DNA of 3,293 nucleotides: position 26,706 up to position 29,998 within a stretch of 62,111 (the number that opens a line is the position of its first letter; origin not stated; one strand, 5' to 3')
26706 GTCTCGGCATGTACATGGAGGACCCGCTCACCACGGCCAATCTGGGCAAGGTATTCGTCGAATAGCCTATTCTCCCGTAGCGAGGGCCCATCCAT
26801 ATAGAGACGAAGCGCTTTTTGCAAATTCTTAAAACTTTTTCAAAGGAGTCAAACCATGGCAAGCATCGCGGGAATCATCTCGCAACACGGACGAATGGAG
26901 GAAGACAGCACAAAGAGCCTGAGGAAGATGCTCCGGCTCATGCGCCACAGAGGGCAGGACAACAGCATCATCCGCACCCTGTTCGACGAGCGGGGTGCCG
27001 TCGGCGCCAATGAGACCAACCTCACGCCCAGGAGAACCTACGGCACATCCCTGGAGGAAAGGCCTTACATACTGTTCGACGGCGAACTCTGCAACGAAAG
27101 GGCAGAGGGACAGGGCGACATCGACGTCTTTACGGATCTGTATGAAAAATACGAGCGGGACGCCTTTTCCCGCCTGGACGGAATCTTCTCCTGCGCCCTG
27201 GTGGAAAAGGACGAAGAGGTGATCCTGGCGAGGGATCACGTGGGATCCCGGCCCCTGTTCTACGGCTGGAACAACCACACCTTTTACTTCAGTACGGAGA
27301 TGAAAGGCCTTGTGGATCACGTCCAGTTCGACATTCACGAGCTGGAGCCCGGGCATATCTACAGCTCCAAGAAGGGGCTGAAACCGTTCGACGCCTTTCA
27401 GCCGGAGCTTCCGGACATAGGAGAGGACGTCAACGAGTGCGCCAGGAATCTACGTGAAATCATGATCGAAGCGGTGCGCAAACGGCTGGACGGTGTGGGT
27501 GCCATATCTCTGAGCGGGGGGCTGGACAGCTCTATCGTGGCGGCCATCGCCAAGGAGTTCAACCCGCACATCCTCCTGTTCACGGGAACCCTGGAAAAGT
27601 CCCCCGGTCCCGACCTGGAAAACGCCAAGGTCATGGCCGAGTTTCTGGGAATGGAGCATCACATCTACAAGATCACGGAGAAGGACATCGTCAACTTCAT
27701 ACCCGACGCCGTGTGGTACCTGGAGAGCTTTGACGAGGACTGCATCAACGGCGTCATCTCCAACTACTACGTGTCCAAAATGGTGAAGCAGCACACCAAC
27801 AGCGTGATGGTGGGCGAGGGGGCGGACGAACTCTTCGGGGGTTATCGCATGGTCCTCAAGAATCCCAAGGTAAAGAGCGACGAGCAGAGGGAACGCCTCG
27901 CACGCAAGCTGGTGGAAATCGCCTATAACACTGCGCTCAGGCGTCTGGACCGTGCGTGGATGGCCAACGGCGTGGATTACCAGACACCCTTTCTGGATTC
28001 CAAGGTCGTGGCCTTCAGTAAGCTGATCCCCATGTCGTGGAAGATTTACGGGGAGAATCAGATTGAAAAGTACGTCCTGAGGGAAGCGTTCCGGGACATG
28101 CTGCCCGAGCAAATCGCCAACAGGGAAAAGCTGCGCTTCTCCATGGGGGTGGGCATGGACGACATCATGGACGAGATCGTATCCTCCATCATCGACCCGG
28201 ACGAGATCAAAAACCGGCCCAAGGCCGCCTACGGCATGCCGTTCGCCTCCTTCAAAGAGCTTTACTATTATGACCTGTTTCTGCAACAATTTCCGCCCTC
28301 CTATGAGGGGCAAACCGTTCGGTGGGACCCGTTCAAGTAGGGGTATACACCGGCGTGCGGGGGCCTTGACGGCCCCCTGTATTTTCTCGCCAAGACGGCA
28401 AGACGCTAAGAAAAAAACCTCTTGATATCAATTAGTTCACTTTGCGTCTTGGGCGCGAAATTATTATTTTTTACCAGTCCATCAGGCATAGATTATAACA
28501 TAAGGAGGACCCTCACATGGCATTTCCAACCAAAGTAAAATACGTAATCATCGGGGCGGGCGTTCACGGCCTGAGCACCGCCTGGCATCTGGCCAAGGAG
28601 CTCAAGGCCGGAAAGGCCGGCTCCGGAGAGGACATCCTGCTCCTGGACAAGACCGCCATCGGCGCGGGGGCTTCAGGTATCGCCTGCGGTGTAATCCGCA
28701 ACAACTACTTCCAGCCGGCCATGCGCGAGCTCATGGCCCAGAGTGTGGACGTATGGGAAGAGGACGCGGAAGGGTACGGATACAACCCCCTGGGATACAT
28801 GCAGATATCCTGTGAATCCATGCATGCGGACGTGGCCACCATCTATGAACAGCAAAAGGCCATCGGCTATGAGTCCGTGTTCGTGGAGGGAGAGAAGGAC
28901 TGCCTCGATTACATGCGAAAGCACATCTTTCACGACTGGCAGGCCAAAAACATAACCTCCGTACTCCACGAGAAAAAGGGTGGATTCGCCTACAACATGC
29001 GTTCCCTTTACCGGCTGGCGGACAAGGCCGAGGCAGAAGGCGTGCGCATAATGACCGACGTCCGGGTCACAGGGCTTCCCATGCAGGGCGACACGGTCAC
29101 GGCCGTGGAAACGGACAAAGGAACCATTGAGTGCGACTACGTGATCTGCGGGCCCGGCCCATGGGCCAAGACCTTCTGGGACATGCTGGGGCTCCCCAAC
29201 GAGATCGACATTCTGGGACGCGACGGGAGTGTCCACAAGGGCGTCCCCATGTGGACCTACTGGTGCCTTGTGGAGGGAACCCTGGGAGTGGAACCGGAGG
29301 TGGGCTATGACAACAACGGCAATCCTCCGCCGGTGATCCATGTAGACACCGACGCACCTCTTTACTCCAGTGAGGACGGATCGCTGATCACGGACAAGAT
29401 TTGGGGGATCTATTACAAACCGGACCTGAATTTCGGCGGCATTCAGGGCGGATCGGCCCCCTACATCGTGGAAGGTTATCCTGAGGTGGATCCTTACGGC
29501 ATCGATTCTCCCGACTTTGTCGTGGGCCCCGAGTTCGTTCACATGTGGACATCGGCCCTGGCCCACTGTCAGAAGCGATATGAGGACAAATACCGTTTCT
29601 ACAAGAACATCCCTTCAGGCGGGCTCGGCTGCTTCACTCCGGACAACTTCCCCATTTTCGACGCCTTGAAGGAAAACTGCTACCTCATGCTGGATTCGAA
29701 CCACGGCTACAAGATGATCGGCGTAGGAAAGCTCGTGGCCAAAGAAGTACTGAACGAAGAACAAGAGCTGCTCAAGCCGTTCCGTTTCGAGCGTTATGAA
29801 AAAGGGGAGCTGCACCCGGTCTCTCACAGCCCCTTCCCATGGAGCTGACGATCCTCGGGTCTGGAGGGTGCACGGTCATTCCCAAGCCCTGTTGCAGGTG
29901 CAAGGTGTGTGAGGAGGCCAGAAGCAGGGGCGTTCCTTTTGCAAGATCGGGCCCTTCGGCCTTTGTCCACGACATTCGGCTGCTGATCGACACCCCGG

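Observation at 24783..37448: MarR-headed same-strand cluster of nitrogen/amide-handling enzymes with no pathway I can assign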

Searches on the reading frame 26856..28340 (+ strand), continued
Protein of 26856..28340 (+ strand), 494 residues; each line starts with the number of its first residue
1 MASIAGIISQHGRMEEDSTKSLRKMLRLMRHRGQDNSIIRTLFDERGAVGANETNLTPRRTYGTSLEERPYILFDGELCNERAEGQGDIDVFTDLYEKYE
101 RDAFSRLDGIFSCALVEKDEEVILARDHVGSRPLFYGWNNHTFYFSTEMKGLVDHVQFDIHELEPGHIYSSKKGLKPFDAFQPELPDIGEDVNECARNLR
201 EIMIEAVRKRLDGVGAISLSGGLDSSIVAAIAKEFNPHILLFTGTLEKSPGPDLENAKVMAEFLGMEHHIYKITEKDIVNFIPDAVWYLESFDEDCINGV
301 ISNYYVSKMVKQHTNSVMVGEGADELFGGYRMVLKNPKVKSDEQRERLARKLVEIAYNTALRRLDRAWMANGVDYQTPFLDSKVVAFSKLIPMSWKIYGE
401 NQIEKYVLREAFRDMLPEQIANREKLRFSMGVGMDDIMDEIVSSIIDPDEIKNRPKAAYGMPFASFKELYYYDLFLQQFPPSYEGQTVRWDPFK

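Call 88: find_encoding_contigs(protein=P0346, flank=10000, max_places=3)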
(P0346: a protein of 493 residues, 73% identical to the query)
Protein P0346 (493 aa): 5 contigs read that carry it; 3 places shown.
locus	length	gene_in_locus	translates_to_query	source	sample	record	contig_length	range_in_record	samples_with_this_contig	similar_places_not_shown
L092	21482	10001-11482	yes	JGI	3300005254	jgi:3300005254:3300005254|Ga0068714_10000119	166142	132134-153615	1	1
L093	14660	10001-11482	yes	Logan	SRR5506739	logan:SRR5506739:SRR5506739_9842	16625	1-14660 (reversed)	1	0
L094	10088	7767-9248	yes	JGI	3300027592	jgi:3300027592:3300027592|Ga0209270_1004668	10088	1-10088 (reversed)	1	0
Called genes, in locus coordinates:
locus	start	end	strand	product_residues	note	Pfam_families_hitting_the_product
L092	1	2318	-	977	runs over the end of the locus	PF13510:Fer2_4, PF00890:FAD_binding_2 (weak), PF01266:DAO (weak), PF07992:Pyr_redox_2, PF12831:FAD_oxidored, PF17806:SO_alpha_A3, PF01571:GCV_T, PF08669:GCV_T_C, +4 more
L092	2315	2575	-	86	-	PF04267:SoxD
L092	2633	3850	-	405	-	PF01946:Thi4 (weak), PF01266:DAO, PF13450:NAD_binding_8 (weak)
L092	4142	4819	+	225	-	PF02965:Met_synt_B12 (weak)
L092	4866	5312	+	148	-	PF06253:MTTB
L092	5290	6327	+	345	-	PF06253:MTTB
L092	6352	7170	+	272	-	PF00809:Pterin_bind, PF03599:CdhD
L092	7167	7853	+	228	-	PF02607:B12-binding_2, PF02310:B12-binding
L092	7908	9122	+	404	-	PF06253:MTTB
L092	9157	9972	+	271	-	PF12706:Lactamase_B_2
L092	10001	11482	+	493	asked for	PF13522:GATase_6, PF13537:GATase_7, PF12481:DUF3700 (weak), PF00733:Asn_synthase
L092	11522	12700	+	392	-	PF06253:MTTB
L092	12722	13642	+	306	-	PF00795:CN_hydrolase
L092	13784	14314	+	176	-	PF22381:Staph_reg_Sar_Rot, PF01047:MarR, PF12802:MarR_2, PF13463:HTH_27 (weak), PF13412:HTH_24 (weak)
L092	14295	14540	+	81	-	-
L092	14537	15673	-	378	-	PF00278:Orn_DAP_Arg_deC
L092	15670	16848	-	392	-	PF03435:Sacchrp_dh_NADP, PF16653:Sacchrp_dh_C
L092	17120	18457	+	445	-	PF03951:Gln-synt_N, PF00120:Gln-synt_C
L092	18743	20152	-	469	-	PF02321:OEP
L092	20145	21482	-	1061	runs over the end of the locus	PF00873:ACR_tran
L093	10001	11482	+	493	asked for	PF13522:GATase_6, PF13537:GATase_7, PF12481:DUF3700 (weak), PF00733:Asn_synthase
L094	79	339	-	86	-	PF04267:SoxD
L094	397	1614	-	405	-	PF01946:Thi4 (weak), PF01266:DAO, PF13450:NAD_binding_8 (weak)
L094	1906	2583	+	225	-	PF02965:Met_synt_B12 (weak)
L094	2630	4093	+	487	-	PF06253:MTTB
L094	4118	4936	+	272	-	PF00809:Pterin_bind, PF03599:CdhD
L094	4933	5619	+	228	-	PF02607:B12-binding_2, PF02310:B12-binding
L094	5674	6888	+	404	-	PF06253:MTTB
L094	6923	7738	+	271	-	PF12706:Lactamase_B_2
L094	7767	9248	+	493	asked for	PF13522:GATase_6, PF13537:GATase_7, PF12481:DUF3700 (weak), PF00733:Asn_synthase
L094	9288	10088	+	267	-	?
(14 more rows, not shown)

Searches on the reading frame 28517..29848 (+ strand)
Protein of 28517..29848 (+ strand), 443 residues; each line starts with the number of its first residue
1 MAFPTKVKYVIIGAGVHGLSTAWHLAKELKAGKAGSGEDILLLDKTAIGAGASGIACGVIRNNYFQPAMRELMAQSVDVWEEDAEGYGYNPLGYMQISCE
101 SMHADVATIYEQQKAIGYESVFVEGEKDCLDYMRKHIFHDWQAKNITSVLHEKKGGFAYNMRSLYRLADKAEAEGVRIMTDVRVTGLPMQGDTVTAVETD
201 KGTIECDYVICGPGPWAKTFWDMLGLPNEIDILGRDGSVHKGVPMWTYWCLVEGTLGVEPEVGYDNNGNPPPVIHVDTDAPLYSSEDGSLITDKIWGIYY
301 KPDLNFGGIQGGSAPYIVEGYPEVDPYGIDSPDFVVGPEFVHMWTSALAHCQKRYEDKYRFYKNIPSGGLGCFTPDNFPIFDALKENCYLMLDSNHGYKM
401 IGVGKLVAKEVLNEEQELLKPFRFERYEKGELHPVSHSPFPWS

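Call 4: search_protein_families(library=pfam, proteins=[window:28517-29848:+], max_evalue=0.01)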
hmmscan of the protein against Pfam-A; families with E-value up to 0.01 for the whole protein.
window:28517-29848:+ (443 aa): 6 families
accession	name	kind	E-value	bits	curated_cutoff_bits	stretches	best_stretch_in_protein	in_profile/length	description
PF01266.30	DAO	-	9.2e-32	111.4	27.9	1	9-227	2-216/353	FAD dependent oxidoreductase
PF07992.20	Pyr_redox_2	-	8.8e-06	25.8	26.1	0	166-219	188-241/291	Pyridine nucleotide-disulphide oxidoreductase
PF13454.12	NAD_binding_9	-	3.3e-05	24.4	21.8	1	10-51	1-38/155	FAD-NAD(P)-binding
PF01494.25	FAD_binding_3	-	0.0003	20.6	22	0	167-217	106-161/349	FAD binding domain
PF13738.12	Pyr_redox_3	-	0.0036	17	30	0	164-216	84-135/305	Pyridine nucleotide-disulphide oxidoreductase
PF13450.12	NAD_binding_8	-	0.0043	17.7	21.9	1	11-46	1-28/68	NAD(P)-binding Rossmann-like domain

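Call 5: search_protein_families(library=ncbifam, proteins=[window:28517-29848:+], max_evalue=0.01)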
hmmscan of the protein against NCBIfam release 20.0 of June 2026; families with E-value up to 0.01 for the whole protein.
window:28517-29848:+ (443 aa): 15 families
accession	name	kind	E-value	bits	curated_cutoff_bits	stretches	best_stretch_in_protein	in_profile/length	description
TIGR01373.1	soxB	subfamily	3.3e-18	65.7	529.45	1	9-209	33-232/407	sarcosine oxidase subunit beta family protein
TIGR02352.1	thiamin_ThiO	equivalog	3.3e-13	49.5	250.8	1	10-233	2-223/351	glycine oxidase ThiO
NF008425.0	PRK11259.1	equivalog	4.6e-13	48.9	257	1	7-226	5-214/377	N-methyl-L-tryptophan oxidase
NF001933.0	PRK00711.1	subfamily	1.2e-10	41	383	1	165-226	205-266/429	D-amino acid dehydrogenase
TIGR01377.1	soxA_mon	subfamily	2.3e-09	36.5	479.65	1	10-224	4-207/381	amino oxidase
NF050086.1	pipecolate_AmaA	exception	6e-09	35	600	1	6-62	25-73/425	L-pipecolate oxidase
NF005560.0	PRK07233.1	equivalog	2.5e-05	23.3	252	0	165-211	203-249/435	hypothetical protein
NF045637.1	carotdesatCrtDProt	equivalog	2.9e-05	22.8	580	0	166-212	227-274/485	1-hydroxycarotenoid 3,4-desaturase CrtD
NF058655.1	CrtID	equivalog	3.7e-05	22.8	640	1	154-212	216-271/478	bifunctional phytoene desaturase/3,4-desaturase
NF008726.1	PRK11728.1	equivalog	6.1e-05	22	299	0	8-67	2-57/389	L-2-hydroxyglutarate oxidase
NF006130.0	PRK08274.1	equivalog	7.2e-05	21.8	369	1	6-211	5-187/467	FAD-dependent tricarballylate dehydrogenase TcuA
TIGR03377.1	glycerol3P_GlpA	equivalog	0.00021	19.9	552.8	1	170-236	151-221/530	anaerobic glycerol-3-phosphate dehydrogenase subunit GlpA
TIGR02032.1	GG-red-SF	subfamily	0.00037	20.3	158.8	0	167-215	97-147/297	geranylgeranyl reductase family protein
TIGR02734.1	crtI_fam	subfamily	0.0067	15.2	238.1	0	10-28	2-20/504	phytoene desaturase family protein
NF040813.1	pro_dh_Thprot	equivalog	0.0075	15.4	600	0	8-65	1-49/362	D-proline dehydrogenase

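Call 32: find_related_loci(query=A1, collection=metagenome_contigs, flank=10000)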
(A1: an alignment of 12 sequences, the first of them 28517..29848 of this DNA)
Query A1 (443 aa) in metagenome_contigs; peptide patterns used: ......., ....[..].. (x = any residue, [..] = any of these).
600 stretches matched a pattern (row limit reached: there are more); 578 encode a relative of the query (tblastn E <= 1e-3); the best 80 are kept; 80 distinct loci.
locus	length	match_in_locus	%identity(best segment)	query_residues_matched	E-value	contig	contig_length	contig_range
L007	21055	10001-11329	88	1-443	0e+0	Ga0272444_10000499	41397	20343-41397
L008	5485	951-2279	78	1-443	0e+0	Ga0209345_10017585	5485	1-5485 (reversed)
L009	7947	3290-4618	77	1-443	0e+0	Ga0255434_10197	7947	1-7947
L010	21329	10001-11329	77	1-443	0e+0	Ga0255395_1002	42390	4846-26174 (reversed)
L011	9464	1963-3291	77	1-443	0e+0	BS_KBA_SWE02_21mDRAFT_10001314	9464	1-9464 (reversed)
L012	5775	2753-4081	77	1-443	0e+0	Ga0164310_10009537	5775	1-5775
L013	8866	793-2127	75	1-443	0e+0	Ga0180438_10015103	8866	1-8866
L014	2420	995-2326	73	1-443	0e+0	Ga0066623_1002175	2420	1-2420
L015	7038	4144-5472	74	1-443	0e+0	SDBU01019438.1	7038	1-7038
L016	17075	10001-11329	72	1-443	0e+0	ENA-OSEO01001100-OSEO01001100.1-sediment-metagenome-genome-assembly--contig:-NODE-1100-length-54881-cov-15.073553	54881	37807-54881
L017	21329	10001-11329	70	1-443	0e+0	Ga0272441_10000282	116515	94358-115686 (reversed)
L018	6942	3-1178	78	52-443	0e+0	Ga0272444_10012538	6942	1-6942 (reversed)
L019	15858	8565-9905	68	1-443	0e+0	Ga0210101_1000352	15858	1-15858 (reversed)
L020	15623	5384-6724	67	1-443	0e+0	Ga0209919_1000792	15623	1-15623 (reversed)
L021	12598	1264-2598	67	1-443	0e+0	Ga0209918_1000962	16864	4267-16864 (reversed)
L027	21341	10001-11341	67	1-443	0e+0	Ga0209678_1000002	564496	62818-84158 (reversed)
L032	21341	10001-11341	66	1-443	0e+0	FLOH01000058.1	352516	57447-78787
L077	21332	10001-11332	63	1-443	0e+0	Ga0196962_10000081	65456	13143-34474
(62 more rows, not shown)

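Call 35: search_protein_families(library=pfam, proteins=[L032:7126-8592:-, L032:9160-9906:-, L032:11283-12854:+, L032:12889-13824:+, L032:13812-14660:+, L032:14679-16016:+, L032:16030-16419:+, L077:8518-9894:+, L077:11348-12784:+, L027:8678-9829:+], max_evalue=0.00001)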
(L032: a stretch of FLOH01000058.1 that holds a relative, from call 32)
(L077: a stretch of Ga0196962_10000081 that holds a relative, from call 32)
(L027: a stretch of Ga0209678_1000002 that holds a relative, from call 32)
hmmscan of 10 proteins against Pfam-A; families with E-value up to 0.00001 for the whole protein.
L032:7126-8592:- (488 aa): 1 family
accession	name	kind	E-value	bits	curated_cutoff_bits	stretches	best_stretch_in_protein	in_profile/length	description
PF00909.26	Ammonium_transp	-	8.1e-55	186.6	23.2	1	38-463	6-394/399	Ammonium Transporter Family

L032:9160-9906:- (248 aa): 2 families
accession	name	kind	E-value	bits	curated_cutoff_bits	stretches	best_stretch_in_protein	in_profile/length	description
PF07729.17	FCD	-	6.3e-24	85.2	24.3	1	111-236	1-124/125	FCD domain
PF00392.27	GntR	-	1.5e-18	66.6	27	1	27-87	4-64/64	Bacterial regulatory proteins, gntR family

L032:11283-12854:+ (523 aa): 1 family
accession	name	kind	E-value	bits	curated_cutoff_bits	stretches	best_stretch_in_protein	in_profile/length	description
PF00120.29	Gln-synt_C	-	6.5e-76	256.1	24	2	334-518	158-344/344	Glutamine synthetase, catalytic domain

L032:12889-13824:+ (311 aa): 2 families
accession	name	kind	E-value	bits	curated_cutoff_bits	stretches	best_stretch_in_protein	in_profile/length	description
PF13537.11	GATase_7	-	1.3e-17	64.4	25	1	160-288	1-121/123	Glutamine amidotransferase domain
PF13522.11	GATase_6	-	3.8e-17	63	27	1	155-284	11-130/130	Glutamine amidotransferase domain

L032:13812-14660:+ (282 aa): 1 family
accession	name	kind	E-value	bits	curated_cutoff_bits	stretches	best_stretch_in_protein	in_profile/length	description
PF01493.24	GXGXG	-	3.7e-17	62.9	32.5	1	80-217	13-163/190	GXGXG motif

L032:14679-16016:+ (445 aa): 3 families
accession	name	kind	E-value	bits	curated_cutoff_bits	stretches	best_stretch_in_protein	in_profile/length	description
PF01645.23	Glu_synthase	-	1.4e-88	298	20.4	1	76-404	55-368/369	Conserved region in glutamate synthase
PF01070.24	FMN_dh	-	4.9e-11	42.7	24.9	1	270-332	254-311/350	FMN-dependent dehydrogenase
PF00478.31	IMPDH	-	7.3e-06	25.6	25.6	0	270-324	187-237/345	IMP dehydrogenase / GMP reductase domain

L032:16030-16419:+ (129 aa): 0 families

L077:8518-9894:+ (458 aa): 2 families
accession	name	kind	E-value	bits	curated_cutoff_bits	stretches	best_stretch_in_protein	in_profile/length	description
PF00848.25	Ring_hydroxyl_A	-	5.9e-48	164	24.9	1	231-427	1-206/208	Ring hydroxylating alpha subunit (catalytic domain)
PF00355.32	Rieske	-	4.4e-19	68.6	20.3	1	81-162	2-79/88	Rieske [2Fe-2S] domain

L077:11348-12784:+ (478 aa): 1 family
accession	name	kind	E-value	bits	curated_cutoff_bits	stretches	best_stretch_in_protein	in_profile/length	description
PF00171.27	Aldedh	-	7.9e-179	595.5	23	1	14-473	1-461/461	Aldehyde dehydrogenase family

L027:8678-9829:+ (383 aa): 1 family
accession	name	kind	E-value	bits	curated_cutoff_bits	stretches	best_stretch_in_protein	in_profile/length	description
PF00155.27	Aminotran_1_2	-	2.5e-30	106.4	19.7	1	41-374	18-360/361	Aminotransferase class I and II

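Call 36: search_solved_structures(query=window:28517-29848:+, max_evalue=0.01, show_alignments=1)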
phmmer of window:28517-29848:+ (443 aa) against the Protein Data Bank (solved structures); distinct sequences matched with E-value up to 0.01: 16.
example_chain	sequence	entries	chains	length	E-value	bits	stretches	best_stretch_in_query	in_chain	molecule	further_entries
1y56_B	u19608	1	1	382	3.3e-13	52.6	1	3-232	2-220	sarcosine oxidase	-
2gag_B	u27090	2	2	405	1.2e-11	47.4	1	9-225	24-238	heterotetrameric sarcosine oxidase beta-subunit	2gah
3ada_B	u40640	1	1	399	9.3e-11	44.5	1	9-214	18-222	SARCOSINE OXIDASE BETA SUBUNIT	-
1vrq_B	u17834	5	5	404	9.8e-11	44.4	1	9-214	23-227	Sarcosine oxidase beta subunit | Subunit beta of sarcosine oxidase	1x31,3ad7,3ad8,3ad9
7exs_A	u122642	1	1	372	2.2e-07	33.4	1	9-230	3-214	Sarcosine oxidase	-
4pab_A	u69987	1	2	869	2.7e-07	33.1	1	6-229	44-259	Dimethylglycine dehydrogenase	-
5l46_A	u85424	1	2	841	4.8e-07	32.3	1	6-229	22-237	Dimethylglycine dehydrogenase, mitochondrial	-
4p9s_A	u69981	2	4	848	9.4e-07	31.3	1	6-229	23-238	Dimethylglycine dehydrogenase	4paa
1pj5_A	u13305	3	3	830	1.5e-06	30.7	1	9-227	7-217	N,N-dimethylglycine oxidase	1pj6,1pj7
3gsi_A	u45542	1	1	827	1.9e-06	30.3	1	10-227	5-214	N,N-dimethylglycine oxidase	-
5i39_A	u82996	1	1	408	6.2e-06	28.6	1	151-225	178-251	L-amino acid deaminase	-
5hxw_A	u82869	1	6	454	9e-06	28.1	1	151-225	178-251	L-amino acid deaminase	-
5fjm_A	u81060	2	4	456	9.6e-05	24.7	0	166-226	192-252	L-AMINO ACID DEAMINASE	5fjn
7cyx_A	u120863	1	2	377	0.00042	22.6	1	8-218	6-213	Glycine oxidase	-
22zt_A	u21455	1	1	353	0.0078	18.4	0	10-67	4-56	Predicted D-Amino Acid Dehydrogenase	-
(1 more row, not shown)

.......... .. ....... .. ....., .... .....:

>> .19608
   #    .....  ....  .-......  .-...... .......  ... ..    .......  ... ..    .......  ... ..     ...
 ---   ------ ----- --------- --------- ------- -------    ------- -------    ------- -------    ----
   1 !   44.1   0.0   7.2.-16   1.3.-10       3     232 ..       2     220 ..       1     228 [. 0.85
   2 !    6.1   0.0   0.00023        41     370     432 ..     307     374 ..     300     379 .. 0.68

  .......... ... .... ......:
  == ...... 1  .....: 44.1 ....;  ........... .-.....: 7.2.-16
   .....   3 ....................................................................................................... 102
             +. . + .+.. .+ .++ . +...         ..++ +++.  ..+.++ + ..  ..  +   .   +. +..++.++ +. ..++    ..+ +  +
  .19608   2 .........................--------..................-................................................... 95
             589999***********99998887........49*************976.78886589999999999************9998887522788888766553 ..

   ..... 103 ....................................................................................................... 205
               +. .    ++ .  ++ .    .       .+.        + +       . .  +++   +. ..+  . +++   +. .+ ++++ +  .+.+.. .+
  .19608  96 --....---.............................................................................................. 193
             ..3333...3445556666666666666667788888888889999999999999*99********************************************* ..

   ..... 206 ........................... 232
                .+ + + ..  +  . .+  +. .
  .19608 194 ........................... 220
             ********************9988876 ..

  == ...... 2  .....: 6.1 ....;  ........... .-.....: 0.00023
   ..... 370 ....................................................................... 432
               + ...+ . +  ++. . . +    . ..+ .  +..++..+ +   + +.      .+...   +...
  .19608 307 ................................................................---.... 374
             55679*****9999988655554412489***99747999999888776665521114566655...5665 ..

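Call 48: search_dna_similar(query=window:28517-29848:+, collection=plasmids, mode=protein, max_rows=25, max_evalue=1e-50)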
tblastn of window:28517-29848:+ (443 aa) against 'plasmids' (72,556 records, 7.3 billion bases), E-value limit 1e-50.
No match.
